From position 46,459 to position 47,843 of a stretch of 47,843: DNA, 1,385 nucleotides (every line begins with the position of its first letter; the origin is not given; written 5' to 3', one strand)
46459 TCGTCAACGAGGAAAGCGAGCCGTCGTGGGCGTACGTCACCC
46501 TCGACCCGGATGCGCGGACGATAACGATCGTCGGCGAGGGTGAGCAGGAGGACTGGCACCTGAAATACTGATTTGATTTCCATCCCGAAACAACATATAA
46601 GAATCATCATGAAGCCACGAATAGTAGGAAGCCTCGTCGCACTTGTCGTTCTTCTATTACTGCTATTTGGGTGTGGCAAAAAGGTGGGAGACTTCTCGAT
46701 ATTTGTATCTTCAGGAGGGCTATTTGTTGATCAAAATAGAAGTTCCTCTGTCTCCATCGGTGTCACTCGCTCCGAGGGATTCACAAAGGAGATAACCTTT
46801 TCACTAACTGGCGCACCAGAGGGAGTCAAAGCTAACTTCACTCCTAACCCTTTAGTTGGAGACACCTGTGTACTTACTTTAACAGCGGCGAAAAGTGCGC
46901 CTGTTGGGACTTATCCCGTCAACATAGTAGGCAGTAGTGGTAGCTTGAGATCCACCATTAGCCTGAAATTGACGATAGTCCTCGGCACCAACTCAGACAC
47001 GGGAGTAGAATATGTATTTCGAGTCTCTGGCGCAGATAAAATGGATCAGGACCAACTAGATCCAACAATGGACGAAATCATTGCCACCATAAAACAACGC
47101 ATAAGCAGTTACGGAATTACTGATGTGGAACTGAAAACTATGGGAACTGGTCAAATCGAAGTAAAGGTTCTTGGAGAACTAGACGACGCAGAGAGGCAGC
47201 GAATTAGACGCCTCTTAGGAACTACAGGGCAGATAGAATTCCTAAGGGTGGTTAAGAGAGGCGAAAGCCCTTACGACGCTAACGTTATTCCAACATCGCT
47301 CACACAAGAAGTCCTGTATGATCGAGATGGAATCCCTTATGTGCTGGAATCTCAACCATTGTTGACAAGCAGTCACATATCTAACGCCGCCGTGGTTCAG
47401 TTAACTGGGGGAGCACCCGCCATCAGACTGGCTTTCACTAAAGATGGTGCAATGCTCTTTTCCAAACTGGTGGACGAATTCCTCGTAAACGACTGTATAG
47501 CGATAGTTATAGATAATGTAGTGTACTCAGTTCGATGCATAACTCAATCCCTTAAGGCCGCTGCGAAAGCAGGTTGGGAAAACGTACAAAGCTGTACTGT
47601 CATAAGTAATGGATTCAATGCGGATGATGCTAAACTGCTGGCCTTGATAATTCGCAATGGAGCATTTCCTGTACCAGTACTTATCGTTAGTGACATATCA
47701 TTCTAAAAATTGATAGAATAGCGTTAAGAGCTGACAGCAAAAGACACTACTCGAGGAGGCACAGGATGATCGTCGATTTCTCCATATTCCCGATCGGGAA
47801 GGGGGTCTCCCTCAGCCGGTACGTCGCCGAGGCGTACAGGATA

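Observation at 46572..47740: Sharply bounded low-GC island (~1.17 kb) carrying a standalone SecD-P1-like lipoprotein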

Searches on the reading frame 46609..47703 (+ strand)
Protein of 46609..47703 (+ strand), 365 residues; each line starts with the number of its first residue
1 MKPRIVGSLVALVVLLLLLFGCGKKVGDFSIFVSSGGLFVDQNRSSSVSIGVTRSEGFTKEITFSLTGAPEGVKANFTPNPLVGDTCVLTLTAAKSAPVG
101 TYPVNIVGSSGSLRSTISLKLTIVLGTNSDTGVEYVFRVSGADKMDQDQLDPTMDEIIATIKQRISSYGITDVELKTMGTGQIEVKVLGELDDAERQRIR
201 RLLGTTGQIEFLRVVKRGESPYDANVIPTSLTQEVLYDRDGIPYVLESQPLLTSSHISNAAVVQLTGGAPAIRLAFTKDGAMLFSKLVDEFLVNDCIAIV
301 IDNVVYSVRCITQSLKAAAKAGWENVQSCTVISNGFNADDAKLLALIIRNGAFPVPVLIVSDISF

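Call 6: search_protein_families(library=pfam, proteins=[window:46609-47703:+], max_evalue=0.1)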
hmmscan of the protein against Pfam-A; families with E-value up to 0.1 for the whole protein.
window:46609-47703:+ (365 aa): 2 families
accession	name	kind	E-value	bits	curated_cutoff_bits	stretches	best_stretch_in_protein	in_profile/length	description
PF22599.2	SecDF_P1_head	-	1.7e-14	54.1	27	1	234-355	2-114/114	SecDF, P1 head subdomain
PF21760.3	SecD_1st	-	1.2e-05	25.1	27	1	154-214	1-58/60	Protein translocase subunit SecDF, P1 domain, N-terminal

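Call 8: find_homologous_proteins(query=window:46609-47703:+)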
Query window:46609-47703:+ (365 aa): 6 proteins with E <= 0.001 among 8000 candidates.
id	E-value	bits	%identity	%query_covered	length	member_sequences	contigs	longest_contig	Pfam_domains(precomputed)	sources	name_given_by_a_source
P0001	5.2e-231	783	100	100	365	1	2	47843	PF21760.4,PF22599.3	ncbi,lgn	-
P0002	4.8e-141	487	65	95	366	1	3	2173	PF22599.3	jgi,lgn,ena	-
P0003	2.5e-138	479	62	98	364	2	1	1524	PF22599.3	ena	-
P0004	7.9e-132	457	60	98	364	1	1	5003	PF22599.3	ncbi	-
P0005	1.1e-10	59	28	57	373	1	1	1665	PF21760.4,PF22599.3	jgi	jgi:preprotein translocase subunit SecD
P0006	1.1e-8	52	27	59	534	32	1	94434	PF21760.4,PF03176.22,PF22599.3,PF02355.23,PF00873.26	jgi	jgi:preprotein translocase subunit SecD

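Call 9: search_solved_structures(query=window:46609-47703:+, max_evalue=1, show_alignments=2)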
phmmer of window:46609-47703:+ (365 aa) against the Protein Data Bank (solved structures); distinct sequences matched with E-value up to 1: 19.
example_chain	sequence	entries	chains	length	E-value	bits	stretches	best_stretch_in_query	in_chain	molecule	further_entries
3aqo_A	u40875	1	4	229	2.7e-14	55.9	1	146-359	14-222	Probable SecDF protein-export membrane protein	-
3aqp_A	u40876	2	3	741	7.9e-13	51.1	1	146-359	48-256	Probable SecDF protein-export membrane protein | Protein translocase subunit SecDF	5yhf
5mg3_D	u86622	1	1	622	1.9e-06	30.1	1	154-362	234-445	Protein translocase subunit SecD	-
5xam_A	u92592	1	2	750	0.00016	23.8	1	153-362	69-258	Protein translocase subunit SecD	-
4zpl_A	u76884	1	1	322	0.39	12.7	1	51-124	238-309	Protein Pcdhb1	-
6zvj_i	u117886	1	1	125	0.62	12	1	131-202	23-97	40S ribosomal protein S14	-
9cqa_F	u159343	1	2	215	0.66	11.9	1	63-128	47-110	Fab1G1 Light Chain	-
9v1j_sp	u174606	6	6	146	0.71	11.8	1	129-211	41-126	Ribosomal protein S14, putative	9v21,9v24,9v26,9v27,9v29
9h4n_O3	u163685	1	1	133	0.71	11.8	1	131-202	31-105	Small ribosomal subunit protein uS11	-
7tql_P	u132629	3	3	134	0.72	11.8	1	131-202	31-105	ribosomal protein uS11 | 40S ribosomal protein S14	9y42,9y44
11iq_GG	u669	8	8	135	0.73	11.8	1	131-202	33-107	Small ribosomal subunit protein uS11 | uS11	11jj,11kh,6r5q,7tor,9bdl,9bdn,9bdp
6xa1_SO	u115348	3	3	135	0.73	11.8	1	131-202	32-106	40S ribosomal protein S14 | uS11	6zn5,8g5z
6pyc_A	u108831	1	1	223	0.74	11.7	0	74-119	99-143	anti-kappa antibody Fab heavy chain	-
11hg_GG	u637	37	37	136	0.75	11.7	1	131-202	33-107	Small ribosomal subunit protein uS11 | uS11 | Ribosomal protein uS11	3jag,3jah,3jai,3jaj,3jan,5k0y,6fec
6ole_SO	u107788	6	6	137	0.76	11.7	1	130-201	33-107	40S ribosomal protein S14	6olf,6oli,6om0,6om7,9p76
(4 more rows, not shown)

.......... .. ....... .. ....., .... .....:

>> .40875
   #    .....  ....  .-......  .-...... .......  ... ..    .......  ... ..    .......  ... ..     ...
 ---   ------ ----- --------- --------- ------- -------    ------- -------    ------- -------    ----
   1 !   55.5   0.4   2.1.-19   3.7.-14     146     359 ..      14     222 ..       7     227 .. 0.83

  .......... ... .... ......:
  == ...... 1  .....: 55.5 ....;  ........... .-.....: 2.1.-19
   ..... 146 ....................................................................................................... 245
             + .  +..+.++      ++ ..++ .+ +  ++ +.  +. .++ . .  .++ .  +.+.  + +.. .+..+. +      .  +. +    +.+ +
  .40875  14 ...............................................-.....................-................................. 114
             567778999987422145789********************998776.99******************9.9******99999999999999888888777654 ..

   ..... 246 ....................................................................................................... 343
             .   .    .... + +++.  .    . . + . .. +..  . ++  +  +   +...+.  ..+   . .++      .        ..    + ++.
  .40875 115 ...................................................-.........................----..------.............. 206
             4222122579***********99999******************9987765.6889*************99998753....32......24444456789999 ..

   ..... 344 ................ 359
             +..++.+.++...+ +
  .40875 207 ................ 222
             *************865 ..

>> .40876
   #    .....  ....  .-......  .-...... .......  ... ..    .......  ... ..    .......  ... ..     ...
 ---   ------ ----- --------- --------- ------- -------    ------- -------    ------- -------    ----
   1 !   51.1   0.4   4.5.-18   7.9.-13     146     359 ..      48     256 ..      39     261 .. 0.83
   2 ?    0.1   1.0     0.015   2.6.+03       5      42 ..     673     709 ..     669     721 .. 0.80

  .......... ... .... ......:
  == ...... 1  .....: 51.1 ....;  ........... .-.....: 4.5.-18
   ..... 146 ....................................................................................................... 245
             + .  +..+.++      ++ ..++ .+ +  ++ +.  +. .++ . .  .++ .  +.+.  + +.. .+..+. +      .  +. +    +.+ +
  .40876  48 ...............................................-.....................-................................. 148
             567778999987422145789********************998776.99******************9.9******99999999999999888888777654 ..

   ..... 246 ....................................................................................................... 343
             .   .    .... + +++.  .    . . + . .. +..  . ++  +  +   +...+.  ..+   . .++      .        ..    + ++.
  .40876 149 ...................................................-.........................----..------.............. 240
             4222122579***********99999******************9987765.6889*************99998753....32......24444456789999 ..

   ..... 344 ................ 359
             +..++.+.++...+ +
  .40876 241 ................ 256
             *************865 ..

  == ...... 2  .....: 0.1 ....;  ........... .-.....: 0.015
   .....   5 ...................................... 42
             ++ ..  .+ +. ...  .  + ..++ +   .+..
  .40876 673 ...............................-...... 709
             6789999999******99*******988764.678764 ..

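Call 10: find_encoding_contigs(protein=P0004, flank=10000)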
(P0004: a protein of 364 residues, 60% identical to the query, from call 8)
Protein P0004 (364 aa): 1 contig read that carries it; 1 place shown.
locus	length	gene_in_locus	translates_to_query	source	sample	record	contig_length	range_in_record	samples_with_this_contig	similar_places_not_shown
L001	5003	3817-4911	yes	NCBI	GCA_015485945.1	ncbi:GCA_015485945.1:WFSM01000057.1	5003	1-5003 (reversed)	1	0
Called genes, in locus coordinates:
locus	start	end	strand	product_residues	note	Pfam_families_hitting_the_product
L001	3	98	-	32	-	?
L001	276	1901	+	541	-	PF01855:POR_N, PF02775:TPP_enzyme_C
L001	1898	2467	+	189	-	PF01558:POR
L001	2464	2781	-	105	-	-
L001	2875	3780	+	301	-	PF00149:Metallophos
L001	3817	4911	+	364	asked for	PF22599:SecDF_P1_head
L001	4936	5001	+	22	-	?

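Call 11: find_encoding_contigs(protein=P0002, flank=10000)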
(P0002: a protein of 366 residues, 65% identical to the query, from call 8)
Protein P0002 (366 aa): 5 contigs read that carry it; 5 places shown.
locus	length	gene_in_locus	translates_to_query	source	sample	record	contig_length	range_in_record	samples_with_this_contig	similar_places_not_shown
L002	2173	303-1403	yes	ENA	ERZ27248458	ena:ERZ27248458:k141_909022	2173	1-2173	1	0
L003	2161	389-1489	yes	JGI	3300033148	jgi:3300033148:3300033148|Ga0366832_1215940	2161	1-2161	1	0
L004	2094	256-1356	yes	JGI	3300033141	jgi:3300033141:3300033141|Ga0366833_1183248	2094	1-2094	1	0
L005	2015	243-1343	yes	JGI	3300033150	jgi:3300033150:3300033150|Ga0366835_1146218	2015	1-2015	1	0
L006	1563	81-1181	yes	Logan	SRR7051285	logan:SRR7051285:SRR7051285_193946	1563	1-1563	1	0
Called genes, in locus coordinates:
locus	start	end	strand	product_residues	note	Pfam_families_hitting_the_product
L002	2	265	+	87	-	?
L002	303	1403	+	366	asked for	PF22599:SecDF_P1_head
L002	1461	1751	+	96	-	PF01910:Thiamine_BP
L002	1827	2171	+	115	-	?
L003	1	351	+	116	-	?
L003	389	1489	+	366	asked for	PF22599:SecDF_P1_head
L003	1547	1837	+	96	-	PF01910:Thiamine_BP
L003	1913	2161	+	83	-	?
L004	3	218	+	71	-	?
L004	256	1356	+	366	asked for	PF22599:SecDF_P1_head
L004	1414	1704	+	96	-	PF01910:Thiamine_BP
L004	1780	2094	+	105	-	?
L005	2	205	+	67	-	?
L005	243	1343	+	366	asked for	PF22599:SecDF_P1_head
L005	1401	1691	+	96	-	PF01910:Thiamine_BP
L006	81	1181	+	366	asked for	PF22599:SecDF_P1_head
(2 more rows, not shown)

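Call 12: find_encoding_contigs(protein=P0003, flank=10000)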
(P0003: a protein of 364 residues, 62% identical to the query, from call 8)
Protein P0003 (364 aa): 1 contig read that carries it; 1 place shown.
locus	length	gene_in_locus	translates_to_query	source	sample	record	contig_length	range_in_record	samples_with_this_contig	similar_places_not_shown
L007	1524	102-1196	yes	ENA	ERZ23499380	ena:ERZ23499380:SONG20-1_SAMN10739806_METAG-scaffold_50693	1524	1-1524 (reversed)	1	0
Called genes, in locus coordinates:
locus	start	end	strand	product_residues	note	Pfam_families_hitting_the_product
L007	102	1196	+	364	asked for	PF22599:SecDF_P1_head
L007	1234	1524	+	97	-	?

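Call 17: find_related_loci(query=A1, collection=genome_contigs, flank=10000)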
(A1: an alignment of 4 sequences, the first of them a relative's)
Query A1 (365 aa) in genome_contigs; peptide patterns used: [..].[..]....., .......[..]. (x = any residue, [..] = any of these).
20 stretches matched a pattern; 3 encode a relative of the query (tblastn E <= 1e-3); 3 distinct loci.
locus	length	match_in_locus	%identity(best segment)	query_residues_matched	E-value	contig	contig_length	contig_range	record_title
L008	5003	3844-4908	60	10-365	2e-144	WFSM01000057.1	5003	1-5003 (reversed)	MAG: Candidatus Bipolaricaulota bacterium isolate S016_54 k151_236324, whole genome shotgun sequence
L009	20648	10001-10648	36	1-123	2e-8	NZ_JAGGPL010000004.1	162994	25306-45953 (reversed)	Arthrobacter sp. ISL-48 ISL48_5, whole genome shotgun sequence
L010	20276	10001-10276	31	40-126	1e-6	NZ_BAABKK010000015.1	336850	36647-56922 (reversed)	Arthrobacter gyeryongensis strain JCM 18514 sequence15, whole genome shotgun sequence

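Call 27: search_protein_representatives(alignment_id=A1)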
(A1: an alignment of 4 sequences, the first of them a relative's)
Query: 4 sequences, 364 profile positions. Proteins with E-value up to 0.001 (for the whole library): 9752; up to 1e-10: 2915; up to 1e-30: 451. The best 150 are listed.
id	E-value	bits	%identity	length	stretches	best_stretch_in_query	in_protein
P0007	1.6e-243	823.5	-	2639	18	30-124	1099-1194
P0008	9.7e-226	765.0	-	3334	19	31-123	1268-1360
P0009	7.1e-208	706.2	-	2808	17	31-123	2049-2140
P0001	6.1e-205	696.6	-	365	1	1-364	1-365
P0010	3.5e-179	611.8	-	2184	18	27-125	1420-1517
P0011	3.9e-163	559.0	-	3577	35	27-123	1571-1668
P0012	7.0e-140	482.5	-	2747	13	38-124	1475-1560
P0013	7.5e-136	469.3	-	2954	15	37-125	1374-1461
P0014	1.5e-131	455.2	-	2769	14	32-124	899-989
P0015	1.6e-119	415.5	-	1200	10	25-123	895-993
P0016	1.6e-116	405.7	-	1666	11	25-123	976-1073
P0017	2.5e-116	405.0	-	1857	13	28-123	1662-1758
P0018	2.2e-115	401.9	-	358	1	1-362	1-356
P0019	4.2e-109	381.3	-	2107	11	23-124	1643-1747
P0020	2.1e-103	362.6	-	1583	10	27-123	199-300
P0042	7.6e-78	278.4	-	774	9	31-123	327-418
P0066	2.4e-63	230.7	-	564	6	40-123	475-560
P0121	1.3e-51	192.1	-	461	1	131-361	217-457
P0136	1.3e-49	185.6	-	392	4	27-124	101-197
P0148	1.8e-47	178.5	-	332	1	130-363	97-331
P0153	6.4e-47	176.7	-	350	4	28-124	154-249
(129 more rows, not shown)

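Call 32: predict_structure(alignment_id=A1)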
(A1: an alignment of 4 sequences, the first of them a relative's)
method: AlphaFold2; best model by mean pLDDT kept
length: 365 residues; sequences in the alignment: 4
mean_pLDDT: 54.3   pTM: 0.47
mean pLDDT of the five models: 54.3, 52.5, 50.6, 48.3, 41.1
residues with pLDDT >= 90: 19; 70-90: 98; 50-70: 67; < 50: 181
segments of 3 or more residues with pLDDT < 50: 1-10, 12-154, 177-183, 204-206, 351-365
pLDDT, mean of each block of 10 residues (from residue 1): 41 39 24 25 30 29 39 43 37 39 34 26 29 30 33 49 55 51 51 58 58 90 81 83 88 79 70 80 87 90 80 87 77 59 60 32 30
secondary structure, 60 per line:
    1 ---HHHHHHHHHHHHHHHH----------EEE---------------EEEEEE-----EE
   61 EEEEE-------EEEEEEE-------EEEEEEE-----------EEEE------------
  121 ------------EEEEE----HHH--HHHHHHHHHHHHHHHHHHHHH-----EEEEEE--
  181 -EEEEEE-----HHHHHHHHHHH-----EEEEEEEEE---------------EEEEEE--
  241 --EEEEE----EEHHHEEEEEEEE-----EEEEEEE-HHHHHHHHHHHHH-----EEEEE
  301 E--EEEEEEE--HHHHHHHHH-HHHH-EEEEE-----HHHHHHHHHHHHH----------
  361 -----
elements in order: H4-19 E30-32 E48-53 E59-65 E73-79 E87-93 E105-108 E133-137 H147-167 E173-178 E182-187 H193-203 E209-217 E233-238 E243-247 E257-264 E270-276 H278-290 E296-301 E304-310 H313-321 H323-326 E328-332 H338-350

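Call 35: search_protein_families(library=pfam, proteins=[P0136, P0153, P0015, P0121, P0148], max_evalue=0.01)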
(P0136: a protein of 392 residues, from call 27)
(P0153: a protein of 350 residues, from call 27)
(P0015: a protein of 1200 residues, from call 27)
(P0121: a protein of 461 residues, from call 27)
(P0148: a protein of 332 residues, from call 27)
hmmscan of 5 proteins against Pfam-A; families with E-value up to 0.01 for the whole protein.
P0136 (392 aa): 1 family
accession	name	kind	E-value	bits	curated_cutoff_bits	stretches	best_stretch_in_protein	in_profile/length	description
PF06832.18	BiPBP_C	-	0.0068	16.7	26.8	0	108-136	60-88/90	Penicillin-Binding Protein C-terminus Family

P0153 (350 aa): 1 family
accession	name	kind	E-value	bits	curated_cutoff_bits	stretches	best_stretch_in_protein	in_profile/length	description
PF22067.2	Cep192_D3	-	0.0072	16.8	27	0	198-233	62-97/99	Cep192 domain 3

P0015 (1200 aa): 1 family
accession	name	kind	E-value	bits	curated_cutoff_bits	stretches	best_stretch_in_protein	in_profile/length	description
PF04200.17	Lipoprotein_17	-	1.1e-06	29.3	22.4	0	947-990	33-78/84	Lipoprotein associated domain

P0121 (461 aa): 3 families
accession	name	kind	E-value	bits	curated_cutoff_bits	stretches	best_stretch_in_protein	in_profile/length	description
PF22599.2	SecDF_P1_head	-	2.7e-21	76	27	1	316-450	2-114/114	SecDF, P1 head subdomain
PF21760.3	SecD_1st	-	6e-15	54.9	27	1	243-297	4-58/60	Protein translocase subunit SecDF, P1 domain, N-terminal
PF17118.11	DUF5105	-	0.00052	20.3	30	1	82-198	67-185/189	Domain of unknown function (DUF5105)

P0148 (332 aa): 4 families
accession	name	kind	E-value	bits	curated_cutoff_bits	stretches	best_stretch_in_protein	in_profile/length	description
PF22599.2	SecDF_P1_head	-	4.3e-23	81.8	27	1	198-322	3-114/114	SecDF, P1 head subdomain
PF21760.3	SecD_1st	-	3.7e-17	62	27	1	121-178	1-58/60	Protein translocase subunit SecDF, P1 domain, N-terminal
PF25174.1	Beta-prop_THOC3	-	0.0038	16.7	305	1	57-87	4-34/272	THOC3 beta-propeller domain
PF25173.1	Beta-prop_WDR3_1st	-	0.0079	16.3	154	0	56-85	72-101/184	WDR3 first beta-propeller domain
